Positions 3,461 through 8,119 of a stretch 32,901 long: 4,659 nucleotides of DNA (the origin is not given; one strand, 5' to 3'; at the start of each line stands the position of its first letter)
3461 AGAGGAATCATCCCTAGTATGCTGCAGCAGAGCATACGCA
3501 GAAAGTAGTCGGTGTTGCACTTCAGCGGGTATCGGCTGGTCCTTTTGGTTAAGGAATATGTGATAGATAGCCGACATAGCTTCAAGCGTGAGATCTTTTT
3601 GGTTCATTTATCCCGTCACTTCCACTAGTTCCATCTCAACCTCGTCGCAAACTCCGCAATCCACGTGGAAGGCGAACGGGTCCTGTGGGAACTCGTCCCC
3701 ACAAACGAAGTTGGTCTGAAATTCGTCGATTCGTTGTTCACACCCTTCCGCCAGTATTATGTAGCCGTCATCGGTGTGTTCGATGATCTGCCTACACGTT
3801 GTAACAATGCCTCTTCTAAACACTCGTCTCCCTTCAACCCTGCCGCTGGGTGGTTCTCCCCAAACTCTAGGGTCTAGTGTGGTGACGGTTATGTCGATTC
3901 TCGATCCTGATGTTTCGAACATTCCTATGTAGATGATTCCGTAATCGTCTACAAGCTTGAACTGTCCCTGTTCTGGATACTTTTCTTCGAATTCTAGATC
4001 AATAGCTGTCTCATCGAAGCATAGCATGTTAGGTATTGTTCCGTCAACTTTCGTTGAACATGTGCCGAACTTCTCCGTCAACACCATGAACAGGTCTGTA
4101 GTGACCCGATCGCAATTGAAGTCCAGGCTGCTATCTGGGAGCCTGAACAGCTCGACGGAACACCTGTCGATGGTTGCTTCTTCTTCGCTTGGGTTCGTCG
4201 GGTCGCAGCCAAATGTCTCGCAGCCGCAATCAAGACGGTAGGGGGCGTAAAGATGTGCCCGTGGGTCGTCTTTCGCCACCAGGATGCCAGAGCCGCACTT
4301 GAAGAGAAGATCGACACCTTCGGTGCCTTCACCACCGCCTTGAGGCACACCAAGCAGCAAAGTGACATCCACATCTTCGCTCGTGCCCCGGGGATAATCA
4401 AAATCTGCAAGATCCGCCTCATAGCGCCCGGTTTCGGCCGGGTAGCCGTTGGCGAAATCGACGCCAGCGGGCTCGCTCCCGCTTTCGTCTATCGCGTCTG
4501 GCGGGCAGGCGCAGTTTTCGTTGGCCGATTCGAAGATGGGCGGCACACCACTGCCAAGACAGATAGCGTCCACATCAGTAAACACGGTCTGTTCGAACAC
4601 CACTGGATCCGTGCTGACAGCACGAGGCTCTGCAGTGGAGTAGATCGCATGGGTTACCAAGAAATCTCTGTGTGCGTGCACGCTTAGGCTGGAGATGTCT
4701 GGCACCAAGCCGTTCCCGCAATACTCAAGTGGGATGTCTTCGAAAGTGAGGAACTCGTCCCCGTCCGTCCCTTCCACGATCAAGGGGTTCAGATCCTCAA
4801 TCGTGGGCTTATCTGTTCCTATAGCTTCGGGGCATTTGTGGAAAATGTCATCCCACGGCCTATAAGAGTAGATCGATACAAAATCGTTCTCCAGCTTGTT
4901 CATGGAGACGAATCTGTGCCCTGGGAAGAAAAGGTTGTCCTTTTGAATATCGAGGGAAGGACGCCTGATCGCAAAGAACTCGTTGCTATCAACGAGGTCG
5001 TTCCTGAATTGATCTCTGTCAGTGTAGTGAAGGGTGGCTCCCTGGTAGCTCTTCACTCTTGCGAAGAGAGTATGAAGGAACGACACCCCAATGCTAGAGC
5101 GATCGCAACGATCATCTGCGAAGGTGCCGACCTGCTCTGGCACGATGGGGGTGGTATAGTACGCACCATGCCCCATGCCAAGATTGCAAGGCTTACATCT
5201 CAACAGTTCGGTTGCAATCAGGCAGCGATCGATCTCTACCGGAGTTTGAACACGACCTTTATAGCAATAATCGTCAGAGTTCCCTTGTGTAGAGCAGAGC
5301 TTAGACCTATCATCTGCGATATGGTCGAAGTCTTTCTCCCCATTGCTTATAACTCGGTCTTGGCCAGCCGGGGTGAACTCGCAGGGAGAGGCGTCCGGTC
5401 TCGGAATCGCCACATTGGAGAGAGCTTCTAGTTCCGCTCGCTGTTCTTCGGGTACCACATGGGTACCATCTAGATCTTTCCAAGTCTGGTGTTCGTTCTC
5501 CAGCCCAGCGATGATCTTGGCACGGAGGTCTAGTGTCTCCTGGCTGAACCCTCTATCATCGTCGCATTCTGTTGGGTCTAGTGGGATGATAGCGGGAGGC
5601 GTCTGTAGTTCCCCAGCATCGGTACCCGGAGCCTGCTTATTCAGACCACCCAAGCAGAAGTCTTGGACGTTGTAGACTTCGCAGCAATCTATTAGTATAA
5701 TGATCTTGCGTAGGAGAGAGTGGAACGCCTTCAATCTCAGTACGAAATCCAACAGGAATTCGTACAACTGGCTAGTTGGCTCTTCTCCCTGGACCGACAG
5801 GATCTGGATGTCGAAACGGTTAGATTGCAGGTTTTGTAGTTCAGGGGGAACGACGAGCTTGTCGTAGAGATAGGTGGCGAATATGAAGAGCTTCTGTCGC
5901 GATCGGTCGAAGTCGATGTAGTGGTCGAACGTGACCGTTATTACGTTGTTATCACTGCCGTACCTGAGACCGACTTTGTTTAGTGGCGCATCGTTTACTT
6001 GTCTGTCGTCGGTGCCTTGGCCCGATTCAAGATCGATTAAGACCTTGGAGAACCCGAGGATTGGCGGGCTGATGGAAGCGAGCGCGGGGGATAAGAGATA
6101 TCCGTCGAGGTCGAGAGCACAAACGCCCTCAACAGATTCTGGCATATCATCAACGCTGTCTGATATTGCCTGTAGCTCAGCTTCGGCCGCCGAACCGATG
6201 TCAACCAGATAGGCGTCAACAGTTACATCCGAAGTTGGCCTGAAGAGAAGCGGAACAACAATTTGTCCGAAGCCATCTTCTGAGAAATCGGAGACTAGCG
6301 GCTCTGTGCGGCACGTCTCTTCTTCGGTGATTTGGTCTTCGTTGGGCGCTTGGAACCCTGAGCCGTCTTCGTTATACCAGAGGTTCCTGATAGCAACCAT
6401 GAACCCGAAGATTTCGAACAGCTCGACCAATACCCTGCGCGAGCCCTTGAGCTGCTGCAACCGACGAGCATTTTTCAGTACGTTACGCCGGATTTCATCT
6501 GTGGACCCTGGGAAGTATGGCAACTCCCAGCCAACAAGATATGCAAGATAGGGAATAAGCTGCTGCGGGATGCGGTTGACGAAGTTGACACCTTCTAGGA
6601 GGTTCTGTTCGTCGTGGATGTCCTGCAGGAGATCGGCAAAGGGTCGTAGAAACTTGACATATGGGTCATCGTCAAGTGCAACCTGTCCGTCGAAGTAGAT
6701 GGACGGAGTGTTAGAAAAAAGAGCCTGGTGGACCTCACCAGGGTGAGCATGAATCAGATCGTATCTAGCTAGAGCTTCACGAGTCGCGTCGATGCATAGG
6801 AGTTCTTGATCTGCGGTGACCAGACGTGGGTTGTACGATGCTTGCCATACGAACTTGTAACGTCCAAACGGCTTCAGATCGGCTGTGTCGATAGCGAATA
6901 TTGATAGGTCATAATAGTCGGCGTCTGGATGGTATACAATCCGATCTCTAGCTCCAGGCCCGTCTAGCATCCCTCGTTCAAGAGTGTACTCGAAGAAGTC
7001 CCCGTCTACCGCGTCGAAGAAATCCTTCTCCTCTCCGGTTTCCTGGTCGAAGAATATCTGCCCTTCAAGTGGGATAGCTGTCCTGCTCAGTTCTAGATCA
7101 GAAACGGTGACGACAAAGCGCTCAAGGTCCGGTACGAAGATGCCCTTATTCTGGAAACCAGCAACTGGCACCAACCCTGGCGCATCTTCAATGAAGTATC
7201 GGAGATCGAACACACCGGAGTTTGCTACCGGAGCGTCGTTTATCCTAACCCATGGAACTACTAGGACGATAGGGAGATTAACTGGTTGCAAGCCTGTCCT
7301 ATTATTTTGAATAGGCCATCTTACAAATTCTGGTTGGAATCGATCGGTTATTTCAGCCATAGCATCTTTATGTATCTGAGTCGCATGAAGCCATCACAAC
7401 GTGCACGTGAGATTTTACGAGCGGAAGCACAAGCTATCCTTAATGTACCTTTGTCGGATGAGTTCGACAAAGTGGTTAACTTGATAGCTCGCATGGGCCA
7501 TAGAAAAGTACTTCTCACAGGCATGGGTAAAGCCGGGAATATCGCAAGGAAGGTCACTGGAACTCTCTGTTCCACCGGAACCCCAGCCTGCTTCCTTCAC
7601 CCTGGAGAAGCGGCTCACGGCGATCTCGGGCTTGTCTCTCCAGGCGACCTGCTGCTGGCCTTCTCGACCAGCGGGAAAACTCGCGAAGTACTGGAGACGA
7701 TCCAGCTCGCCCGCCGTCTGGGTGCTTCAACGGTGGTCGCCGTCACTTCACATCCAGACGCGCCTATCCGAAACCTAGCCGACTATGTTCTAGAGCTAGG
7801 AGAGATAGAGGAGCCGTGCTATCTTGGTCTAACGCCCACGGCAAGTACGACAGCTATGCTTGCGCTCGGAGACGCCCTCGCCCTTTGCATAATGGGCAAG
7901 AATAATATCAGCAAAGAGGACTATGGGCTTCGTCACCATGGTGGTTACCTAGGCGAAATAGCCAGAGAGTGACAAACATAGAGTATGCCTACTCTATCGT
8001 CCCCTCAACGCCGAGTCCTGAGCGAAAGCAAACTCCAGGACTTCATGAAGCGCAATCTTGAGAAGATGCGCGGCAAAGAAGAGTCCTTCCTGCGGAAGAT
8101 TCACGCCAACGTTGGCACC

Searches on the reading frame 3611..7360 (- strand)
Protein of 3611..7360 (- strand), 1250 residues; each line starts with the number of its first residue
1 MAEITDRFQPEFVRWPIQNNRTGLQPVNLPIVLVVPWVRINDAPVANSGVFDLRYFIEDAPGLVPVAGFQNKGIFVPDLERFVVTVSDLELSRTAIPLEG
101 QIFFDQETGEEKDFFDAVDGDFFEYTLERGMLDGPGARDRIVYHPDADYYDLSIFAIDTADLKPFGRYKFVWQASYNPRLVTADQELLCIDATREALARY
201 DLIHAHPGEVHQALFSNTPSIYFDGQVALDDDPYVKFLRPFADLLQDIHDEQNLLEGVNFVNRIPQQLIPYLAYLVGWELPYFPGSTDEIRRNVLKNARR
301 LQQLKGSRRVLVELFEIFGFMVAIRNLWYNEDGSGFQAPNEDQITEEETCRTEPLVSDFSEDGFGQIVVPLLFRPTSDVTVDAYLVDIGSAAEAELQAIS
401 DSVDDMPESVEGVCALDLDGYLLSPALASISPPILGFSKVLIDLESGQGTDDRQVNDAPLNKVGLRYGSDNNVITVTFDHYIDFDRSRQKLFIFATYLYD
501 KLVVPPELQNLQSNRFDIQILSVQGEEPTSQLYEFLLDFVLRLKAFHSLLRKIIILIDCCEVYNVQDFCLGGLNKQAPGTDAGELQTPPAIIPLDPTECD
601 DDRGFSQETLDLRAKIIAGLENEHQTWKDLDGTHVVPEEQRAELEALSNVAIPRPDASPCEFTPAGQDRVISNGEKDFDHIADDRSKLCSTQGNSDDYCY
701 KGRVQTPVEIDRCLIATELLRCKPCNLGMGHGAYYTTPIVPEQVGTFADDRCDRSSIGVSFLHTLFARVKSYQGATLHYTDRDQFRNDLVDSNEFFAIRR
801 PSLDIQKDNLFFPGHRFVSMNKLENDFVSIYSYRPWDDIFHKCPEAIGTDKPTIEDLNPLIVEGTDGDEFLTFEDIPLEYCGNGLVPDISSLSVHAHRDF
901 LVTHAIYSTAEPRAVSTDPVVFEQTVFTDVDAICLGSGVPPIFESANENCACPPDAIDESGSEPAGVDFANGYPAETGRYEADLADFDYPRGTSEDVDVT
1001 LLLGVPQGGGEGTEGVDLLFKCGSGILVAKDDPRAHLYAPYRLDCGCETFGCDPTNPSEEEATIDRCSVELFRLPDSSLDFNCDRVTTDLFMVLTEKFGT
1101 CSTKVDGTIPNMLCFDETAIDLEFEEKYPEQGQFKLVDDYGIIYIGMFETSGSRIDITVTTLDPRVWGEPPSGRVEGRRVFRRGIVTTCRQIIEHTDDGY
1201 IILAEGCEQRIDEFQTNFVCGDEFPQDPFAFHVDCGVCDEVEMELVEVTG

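Call 8: search_protein_families(library=pfam, proteins=[window:3611-7360:-], max_evalue=0.01)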
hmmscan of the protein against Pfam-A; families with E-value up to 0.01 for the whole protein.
window:3611-7360:- (1250 aa): 1 family
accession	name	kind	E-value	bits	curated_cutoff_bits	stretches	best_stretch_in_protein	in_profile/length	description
PF09684.15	Tail_P2_I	-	8.6e-08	32.6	20.6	1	240-332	11-102/139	Phage tail protein (Tail_P2_I)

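Call 9: search_protein_families(library=phrogs, proteins=[window:3611-7360:-], max_evalue=0.001)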
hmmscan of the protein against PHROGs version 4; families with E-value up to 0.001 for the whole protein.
window:3611-7360:- (1250 aa): 0 families

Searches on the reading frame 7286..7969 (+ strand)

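Call 60: search_protein_families(library=pfam, proteins=[window:7286-7969:+], max_evalue=0.01)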
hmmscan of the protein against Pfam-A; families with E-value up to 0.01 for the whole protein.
window:7286-7969:+ (228 aa): 2 families
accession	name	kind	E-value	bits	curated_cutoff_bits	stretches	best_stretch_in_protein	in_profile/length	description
PF01380.27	SIS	-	1.2e-22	80.5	25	1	73-200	6-130/131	SIS domain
PF13580.11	SIS_2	-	3.9e-05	24.1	27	1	117-155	101-138/138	SIS domain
